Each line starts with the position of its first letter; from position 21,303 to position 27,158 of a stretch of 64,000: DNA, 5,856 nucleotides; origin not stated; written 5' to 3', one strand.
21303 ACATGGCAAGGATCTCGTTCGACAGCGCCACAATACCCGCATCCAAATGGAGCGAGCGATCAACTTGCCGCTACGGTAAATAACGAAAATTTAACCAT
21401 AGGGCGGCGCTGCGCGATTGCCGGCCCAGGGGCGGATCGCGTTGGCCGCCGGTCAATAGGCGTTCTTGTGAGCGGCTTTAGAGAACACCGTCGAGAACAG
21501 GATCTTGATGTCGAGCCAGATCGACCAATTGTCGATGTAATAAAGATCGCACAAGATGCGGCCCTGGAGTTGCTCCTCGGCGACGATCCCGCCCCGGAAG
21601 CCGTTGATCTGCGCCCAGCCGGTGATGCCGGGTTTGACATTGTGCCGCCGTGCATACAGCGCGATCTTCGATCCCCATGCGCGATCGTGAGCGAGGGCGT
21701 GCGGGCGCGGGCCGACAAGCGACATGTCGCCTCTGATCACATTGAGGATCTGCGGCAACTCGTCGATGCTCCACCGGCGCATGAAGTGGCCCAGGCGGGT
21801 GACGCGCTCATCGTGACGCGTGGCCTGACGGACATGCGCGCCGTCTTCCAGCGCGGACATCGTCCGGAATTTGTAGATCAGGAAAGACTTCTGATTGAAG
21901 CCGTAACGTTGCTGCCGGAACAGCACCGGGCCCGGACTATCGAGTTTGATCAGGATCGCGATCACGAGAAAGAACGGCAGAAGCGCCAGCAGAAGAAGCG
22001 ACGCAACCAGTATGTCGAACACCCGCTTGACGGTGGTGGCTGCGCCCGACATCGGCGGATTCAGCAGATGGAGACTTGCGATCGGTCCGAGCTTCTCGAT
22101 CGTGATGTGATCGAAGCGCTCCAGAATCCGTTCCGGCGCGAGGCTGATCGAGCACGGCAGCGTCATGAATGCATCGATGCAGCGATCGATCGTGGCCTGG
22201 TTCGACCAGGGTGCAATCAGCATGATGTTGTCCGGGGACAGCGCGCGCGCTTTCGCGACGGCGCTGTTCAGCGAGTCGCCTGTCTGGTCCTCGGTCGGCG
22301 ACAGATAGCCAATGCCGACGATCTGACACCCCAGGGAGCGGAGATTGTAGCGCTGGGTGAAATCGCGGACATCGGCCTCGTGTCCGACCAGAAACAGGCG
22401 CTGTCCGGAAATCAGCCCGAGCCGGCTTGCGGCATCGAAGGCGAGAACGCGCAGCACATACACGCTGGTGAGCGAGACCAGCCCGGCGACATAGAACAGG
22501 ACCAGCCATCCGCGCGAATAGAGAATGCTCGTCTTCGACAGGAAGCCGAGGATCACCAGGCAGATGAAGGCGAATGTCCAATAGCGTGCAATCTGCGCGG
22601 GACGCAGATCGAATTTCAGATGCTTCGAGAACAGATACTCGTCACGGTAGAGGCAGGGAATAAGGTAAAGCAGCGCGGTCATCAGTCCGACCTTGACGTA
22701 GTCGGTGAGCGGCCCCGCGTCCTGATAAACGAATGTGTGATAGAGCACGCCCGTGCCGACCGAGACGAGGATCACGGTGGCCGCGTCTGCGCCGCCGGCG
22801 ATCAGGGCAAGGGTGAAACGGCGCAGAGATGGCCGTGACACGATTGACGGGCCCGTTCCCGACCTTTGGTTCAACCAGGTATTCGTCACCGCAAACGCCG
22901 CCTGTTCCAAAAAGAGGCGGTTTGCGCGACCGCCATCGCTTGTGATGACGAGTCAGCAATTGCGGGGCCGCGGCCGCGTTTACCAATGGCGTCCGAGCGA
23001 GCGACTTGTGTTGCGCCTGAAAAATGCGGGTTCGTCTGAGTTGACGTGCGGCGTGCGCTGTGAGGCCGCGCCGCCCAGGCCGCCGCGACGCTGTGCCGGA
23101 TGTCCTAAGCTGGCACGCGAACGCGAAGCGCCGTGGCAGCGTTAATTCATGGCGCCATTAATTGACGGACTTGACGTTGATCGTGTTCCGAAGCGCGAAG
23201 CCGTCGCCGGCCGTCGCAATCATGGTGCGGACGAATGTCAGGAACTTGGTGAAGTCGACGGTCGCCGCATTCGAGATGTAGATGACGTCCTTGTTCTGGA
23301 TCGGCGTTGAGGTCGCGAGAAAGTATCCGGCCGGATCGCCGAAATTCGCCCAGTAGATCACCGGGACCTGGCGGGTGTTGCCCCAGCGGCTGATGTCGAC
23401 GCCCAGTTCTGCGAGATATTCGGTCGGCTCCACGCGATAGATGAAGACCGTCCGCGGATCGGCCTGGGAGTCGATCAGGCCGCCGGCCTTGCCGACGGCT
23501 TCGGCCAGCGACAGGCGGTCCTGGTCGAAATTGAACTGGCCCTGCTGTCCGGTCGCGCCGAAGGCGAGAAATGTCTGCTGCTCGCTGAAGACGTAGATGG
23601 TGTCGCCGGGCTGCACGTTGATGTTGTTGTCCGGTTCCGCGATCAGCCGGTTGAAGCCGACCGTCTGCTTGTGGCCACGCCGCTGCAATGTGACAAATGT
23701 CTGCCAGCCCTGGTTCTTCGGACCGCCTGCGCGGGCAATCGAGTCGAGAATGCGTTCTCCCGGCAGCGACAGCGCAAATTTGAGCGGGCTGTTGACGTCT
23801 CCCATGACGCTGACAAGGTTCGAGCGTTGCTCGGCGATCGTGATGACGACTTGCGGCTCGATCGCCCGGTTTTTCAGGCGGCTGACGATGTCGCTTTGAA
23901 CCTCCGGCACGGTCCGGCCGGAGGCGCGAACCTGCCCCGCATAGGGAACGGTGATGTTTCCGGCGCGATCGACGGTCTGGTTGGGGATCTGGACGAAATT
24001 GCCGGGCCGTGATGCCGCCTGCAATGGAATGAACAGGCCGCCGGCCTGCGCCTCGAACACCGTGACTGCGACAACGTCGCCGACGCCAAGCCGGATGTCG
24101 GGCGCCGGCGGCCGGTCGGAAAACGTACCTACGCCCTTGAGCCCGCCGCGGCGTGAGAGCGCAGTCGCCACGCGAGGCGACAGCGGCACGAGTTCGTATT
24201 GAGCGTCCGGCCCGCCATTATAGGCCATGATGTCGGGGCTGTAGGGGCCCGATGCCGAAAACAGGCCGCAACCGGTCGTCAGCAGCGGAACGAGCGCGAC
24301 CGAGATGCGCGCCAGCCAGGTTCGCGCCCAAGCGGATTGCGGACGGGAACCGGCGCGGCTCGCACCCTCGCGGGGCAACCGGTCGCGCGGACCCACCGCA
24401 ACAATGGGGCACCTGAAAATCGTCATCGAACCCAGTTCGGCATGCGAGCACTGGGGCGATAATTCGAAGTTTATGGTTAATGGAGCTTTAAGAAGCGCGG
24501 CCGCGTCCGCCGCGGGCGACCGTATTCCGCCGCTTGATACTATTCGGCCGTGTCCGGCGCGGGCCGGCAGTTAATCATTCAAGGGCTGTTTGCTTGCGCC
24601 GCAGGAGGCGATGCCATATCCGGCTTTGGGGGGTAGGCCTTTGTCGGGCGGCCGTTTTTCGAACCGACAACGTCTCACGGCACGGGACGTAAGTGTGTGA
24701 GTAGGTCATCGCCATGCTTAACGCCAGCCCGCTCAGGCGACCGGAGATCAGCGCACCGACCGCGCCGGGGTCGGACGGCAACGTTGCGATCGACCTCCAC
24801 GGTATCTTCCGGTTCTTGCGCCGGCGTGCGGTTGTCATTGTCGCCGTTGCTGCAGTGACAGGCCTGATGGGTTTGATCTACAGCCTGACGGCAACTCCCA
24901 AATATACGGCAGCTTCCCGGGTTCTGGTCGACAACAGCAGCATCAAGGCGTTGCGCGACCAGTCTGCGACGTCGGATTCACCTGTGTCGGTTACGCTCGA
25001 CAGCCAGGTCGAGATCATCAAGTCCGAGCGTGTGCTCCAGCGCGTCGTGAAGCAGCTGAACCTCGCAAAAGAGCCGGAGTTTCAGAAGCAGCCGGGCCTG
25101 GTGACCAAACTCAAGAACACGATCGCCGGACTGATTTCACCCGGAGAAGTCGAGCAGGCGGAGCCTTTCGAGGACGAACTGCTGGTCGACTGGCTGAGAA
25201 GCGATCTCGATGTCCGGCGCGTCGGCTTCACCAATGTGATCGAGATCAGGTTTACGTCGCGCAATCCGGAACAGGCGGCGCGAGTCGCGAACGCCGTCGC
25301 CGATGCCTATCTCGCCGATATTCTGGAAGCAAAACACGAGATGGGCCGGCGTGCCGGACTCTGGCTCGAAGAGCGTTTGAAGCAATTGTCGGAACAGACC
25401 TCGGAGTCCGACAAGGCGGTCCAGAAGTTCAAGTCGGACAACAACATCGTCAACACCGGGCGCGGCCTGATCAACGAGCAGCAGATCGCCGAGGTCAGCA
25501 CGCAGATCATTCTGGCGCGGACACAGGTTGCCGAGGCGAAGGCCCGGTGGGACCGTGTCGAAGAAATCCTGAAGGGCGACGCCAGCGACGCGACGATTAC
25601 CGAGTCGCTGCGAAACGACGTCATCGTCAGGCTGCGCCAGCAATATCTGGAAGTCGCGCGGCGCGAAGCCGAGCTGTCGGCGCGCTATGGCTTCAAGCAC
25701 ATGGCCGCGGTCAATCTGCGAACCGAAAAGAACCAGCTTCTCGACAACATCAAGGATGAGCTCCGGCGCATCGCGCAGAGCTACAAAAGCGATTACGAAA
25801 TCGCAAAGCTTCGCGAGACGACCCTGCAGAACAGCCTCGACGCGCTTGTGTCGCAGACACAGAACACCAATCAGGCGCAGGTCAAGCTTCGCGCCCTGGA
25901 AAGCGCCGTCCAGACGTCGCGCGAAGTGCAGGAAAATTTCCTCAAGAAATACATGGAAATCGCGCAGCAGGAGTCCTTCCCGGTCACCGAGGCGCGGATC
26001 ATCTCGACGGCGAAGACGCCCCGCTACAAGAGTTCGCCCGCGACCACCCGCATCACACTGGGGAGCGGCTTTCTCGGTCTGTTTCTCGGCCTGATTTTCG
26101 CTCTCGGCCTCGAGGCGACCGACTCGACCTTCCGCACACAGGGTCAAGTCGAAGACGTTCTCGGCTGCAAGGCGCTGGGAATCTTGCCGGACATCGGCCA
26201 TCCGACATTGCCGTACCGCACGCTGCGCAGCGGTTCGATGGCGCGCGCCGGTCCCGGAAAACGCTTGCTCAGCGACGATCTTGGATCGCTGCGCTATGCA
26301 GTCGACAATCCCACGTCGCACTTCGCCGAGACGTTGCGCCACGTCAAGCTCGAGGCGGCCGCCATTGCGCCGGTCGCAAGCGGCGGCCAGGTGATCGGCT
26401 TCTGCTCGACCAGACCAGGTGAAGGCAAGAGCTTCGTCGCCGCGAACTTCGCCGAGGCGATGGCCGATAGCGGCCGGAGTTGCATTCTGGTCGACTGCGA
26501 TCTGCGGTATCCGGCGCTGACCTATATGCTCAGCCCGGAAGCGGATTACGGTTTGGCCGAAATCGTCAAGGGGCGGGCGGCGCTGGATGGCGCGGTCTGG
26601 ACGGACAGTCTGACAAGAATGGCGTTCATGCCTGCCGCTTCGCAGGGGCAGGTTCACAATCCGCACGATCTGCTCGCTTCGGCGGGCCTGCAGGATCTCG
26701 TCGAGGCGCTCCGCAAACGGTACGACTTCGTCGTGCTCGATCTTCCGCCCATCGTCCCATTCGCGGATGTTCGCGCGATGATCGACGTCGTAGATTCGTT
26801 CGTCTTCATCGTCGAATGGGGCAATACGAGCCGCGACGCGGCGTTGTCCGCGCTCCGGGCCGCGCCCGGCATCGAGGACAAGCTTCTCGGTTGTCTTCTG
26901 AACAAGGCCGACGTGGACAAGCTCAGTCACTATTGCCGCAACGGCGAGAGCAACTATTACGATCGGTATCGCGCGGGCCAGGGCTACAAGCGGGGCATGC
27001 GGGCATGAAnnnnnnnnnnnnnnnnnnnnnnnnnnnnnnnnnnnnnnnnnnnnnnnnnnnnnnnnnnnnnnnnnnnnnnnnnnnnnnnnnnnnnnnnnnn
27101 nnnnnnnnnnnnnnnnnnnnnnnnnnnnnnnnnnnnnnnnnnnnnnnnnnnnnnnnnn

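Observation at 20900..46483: CtrA-type motifs in almost every promoter region of the polysaccharide locus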

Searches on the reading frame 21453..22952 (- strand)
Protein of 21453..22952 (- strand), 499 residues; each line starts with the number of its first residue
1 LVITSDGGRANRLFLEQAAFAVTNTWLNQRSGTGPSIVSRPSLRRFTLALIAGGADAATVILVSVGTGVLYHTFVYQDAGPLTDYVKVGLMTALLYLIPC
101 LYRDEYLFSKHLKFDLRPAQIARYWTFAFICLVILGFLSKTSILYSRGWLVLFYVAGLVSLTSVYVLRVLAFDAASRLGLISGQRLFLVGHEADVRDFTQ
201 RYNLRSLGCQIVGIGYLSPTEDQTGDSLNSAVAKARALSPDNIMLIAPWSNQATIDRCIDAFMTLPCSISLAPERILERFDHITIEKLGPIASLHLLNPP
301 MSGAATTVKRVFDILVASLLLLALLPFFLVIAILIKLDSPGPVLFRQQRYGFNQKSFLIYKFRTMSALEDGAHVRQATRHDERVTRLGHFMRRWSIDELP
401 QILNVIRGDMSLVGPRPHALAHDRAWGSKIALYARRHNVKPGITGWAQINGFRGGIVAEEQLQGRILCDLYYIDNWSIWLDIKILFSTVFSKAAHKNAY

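Call 7: search_protein_families(library=pfam, proteins=[window:21453-22910:-])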
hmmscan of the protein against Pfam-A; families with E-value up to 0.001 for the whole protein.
window:21453-22910:- (485 aa): 2 families
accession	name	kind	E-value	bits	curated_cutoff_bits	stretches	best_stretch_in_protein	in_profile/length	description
PF02397.22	Bac_transf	-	3.5e-68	229.1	27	1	295-476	1-175/179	Bacterial sugar transferase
PF13727.12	CoA_binding_3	-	4.1e-10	40.4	25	1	105-259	19-175/175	CoA-binding domain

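Call 27: search_protein_families(library=ncbifam, proteins=[window:21453-22952:-], max_evalue=0.01)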
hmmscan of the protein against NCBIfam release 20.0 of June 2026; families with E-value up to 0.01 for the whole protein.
window:21453-22952:- (499 aa): 10 families
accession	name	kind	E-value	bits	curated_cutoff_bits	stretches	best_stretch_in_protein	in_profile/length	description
TIGR03023.1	WcaJ_sugtrans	equivalog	7.3e-122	407.9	410.75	1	60-499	7-453/453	undecaprenyl-phosphate glucose phosphotransferase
TIGR03025.1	EPS_sugtrans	subfamily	4.8e-116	388.6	295.55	1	61-499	8-445/445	exopolysaccharide biosynthesis polyprenyl glycosylphosphotransferase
NF007518.0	PRK10124.1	equivalog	4.2e-85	286.2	684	1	120-499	83-464/464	undecaprenyl-phosphate glucose phosphotransferase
TIGR03022.1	WbaP_sugtrans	subfamily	8.9e-67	226.3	403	1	60-490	8-447/456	undecaprenyl-phosphate galactose phosphotransferase WbaP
NF050817.1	PolSacchBiosHfsE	equivalog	1.8e-66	224.8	750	1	241-489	204-456/467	polysaccharide biosynthesis protein HfsE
TIGR03013.1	EpsB_2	subfamily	8.8e-60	203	393.35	1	304-489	250-433/443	TIGR03013 family XrtA/PEP-CTERM system glycosyltransferase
NF041877.1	EPS_EpsZ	equivalog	5e-40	137.5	800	1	303-489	260-449/459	exopolysaccharide biosynthesis polyisoprenyl-phosphate hexose-1-phosphate transferase EpsZ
NF052601.1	undeca_RfbP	equivalog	5.9e-40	137.1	330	1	305-490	41-233/244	undecaprenyl-phosphate galactose phosphotransferase family protein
NF045514.1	glycotran_HepC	equivalog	2.6e-28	98.8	140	1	304-421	112-215/220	heterocyst development glycosyltransferase HepC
NF011751.0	PRK15204.1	equivalog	2.3e-27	95.8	907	1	305-490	276-467/476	undecaprenyl-phosphate galactose phosphotransferase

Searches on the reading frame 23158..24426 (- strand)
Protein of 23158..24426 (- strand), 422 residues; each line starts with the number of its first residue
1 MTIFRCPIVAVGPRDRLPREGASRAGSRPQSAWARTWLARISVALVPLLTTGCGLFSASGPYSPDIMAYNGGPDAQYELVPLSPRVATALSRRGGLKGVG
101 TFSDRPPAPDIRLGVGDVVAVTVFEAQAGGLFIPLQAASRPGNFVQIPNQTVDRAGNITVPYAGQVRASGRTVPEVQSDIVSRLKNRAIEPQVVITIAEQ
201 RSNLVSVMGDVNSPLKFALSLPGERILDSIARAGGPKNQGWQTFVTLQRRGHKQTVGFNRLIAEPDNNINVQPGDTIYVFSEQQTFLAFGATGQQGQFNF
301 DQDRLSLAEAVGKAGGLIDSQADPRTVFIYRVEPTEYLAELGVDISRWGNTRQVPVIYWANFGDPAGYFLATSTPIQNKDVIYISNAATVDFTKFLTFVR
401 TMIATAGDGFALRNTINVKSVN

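Call 7: search_protein_families(library=pfam, proteins=[window:23158-24426:-])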
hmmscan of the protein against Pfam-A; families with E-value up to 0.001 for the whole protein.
window:23158-24426:- (422 aa): 3 families
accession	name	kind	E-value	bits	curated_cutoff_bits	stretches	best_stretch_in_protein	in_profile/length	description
PF02563.21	Poly_export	-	2.6e-18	66.4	28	1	106-197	2-76/77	Polysaccharide biosynthesis/export protein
PF22461.2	SLBB_2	-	5.3e-15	55.7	27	2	204-279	2-79/79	SLBB domain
PF10531.15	SLBB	-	9e-08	32.3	27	0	205-252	2-49/55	SLBB domain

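Call 27: search_protein_families(library=ncbifam, proteins=[window:23158-24426:-], max_evalue=0.01)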
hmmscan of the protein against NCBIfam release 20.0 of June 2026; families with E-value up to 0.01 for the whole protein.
window:23158-24426:- (422 aa): 5 families
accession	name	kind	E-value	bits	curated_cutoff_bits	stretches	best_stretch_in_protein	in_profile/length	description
NF011658.0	PRK15078.1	subfamily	2e-34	119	333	1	111-399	85-359/380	polysaccharide export protein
NF011722.0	PRK15175.1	equivalog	3.8e-27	95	456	1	113-398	72-343/355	Vi polysaccharide ABC transporter protein VexA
TIGR03028.1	EpsE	equivalog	1.2e-22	80.4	262.65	1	110-331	1-208/239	polysaccharide export protein EpsE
TIGR03027.2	pepcterm_export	equivalog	3.5e-12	46.3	180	1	155-279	30-164/169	XrtA/PEP-CTERM system exopolysaccharide export protein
NF041843.1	EpsY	equivalog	8.5e-08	31.7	320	1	151-249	76-173/211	exopolysaccharide export protein EpsY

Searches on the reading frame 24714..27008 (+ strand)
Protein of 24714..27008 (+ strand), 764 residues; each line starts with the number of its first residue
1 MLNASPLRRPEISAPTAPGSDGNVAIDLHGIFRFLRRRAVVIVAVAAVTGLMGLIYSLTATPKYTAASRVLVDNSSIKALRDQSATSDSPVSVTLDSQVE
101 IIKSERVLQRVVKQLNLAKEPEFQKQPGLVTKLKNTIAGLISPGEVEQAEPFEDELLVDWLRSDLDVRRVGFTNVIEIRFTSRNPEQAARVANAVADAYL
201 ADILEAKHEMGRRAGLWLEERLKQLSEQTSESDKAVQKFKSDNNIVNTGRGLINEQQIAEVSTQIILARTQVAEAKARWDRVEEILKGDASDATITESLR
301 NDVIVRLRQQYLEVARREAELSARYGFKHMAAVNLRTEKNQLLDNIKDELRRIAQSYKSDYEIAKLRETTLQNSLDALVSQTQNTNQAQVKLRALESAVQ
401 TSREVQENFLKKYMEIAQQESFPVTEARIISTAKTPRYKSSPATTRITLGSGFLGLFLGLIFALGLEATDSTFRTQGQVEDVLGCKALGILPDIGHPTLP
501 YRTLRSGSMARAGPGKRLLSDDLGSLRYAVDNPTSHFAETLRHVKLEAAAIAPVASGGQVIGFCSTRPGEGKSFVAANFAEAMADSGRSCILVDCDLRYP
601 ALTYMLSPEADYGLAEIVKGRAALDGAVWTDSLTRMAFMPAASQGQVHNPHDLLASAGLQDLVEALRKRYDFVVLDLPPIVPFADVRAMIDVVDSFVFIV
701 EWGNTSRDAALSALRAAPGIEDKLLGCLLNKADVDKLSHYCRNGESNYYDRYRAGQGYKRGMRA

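Call 7: search_protein_families(library=pfam, proteins=[window:24714-27008:+])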
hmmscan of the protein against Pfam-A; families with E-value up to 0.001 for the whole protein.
window:24714-27008:+ (764 aa): 6 families
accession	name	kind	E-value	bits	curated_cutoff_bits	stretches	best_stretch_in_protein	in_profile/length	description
PF02706.20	Wzz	-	1.3e-15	57.9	25.5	1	26-115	3-91/91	Chain length determinant protein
PF13614.12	AAA_31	-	2.8e-08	34.3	27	1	559-697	2-144/177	AAA domain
PF13807.11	GNVR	-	3.9e-06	27.1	27.7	1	391-464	6-78/82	G-rich domain on putative tyrosine kinase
PF01656.29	CbiA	-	8.1e-06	26.3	25.4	1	563-667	3-54/125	CobQ/CobB/MinD/ParA nucleotide binding domain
PF10609.15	ParA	-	9e-05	22.4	27.1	1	559-612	4-57/246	NUBPL iron-transfer P-loop NTPase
PF09140.17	MipZ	-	0.00058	19.7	20.7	0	560-678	2-108/262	ATPase MipZ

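Call 11: find_related_loci(query=window:24714-27008:+, collection=genome_contigs, flank=10000)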
Query window:24714-27008:+ (764 aa) in genome_contigs; peptide patterns used: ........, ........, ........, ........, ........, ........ (x = any residue, [..] = any of these).
151 stretches matched a pattern; 32 encode a relative of the query (tblastn E <= 1e-3); 32 distinct loci.
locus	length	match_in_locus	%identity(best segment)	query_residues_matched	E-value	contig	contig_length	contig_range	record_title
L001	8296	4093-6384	92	1-764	0e+0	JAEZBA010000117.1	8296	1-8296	MAG: Proteobacteria bacterium isolate OH_CBrB_174 k127_2642021, whole genome shotgun sequence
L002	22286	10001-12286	72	1-762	0e+0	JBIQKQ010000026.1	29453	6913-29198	MAG: Hyphomicrobiales bacterium isolate mag.115f NODE_2105_length_29453, whole genome shotgun sequence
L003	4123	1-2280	74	4-763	0e+0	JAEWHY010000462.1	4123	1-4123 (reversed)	MAG: Proteobacteria bacterium isolate OH_PBlB_84 k127_229352, whole genome shotgun sequence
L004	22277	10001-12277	70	1-759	0e+0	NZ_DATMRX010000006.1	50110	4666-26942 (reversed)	MAG: Pseudorhodoplanes sp. isolate SMAG_U12967 k141_102041, whole genome shotgun sequence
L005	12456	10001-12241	40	10-758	1e-177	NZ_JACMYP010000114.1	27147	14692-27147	Bradyrhizobium altum strain Pear77 Contigs_114, whole genome shotgun sequence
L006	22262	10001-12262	40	7-758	7e-177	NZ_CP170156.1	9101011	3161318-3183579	Bradyrhizobium sp. ma5 chromosome, complete genome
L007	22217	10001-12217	40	18-758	2e-176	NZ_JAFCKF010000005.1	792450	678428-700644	Bradyrhizobium tropiciagri strain SZCCT0338 NODE_5, whole genome shotgun sequence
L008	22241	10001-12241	40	10-758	8e-176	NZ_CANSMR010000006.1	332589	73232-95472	MAG: uncultured Bradyrhizobium sp. isolate SRR15633984_bin.32_metawrap_v1.3_MAG NODE.15_length_332589_cov_15_807190, who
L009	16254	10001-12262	40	7-758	8e-176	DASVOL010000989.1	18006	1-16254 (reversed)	MAG TPA_asm: Bradyrhizobium sp. isolate SMAG_U3152 k141_582068, whole genome shotgun sequence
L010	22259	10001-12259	39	4-757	2e-175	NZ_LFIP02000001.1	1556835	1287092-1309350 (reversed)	Bradyrhizobium embrapense strain SEMIA 6208 scaffold1.1, whole genome shotgun sequence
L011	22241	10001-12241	39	10-758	6e-175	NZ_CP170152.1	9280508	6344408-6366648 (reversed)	Bradyrhizobium sp. Pha-3 chromosome, complete genome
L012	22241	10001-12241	40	10-758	7e-174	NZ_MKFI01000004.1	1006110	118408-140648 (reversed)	Bradyrhizobium mercantei strain SEMIA 6399 scaffold4.1, whole genome shotgun sequence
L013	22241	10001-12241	40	10-758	8e-174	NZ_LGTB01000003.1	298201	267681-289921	Bradyrhizobium viridifuturi strain SEMIA 690 contig00003, whole genome shotgun sequence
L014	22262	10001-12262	40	7-758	3e-173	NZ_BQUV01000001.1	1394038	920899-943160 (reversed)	Bradyrhizobium sp. Ce-3 sequence01, whole genome shotgun sequence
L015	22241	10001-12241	40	10-758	2e-173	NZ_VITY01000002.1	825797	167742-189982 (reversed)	Bradyrhizobium macuxiense strain BR 10355 Ga0314222_102, whole genome shotgun sequence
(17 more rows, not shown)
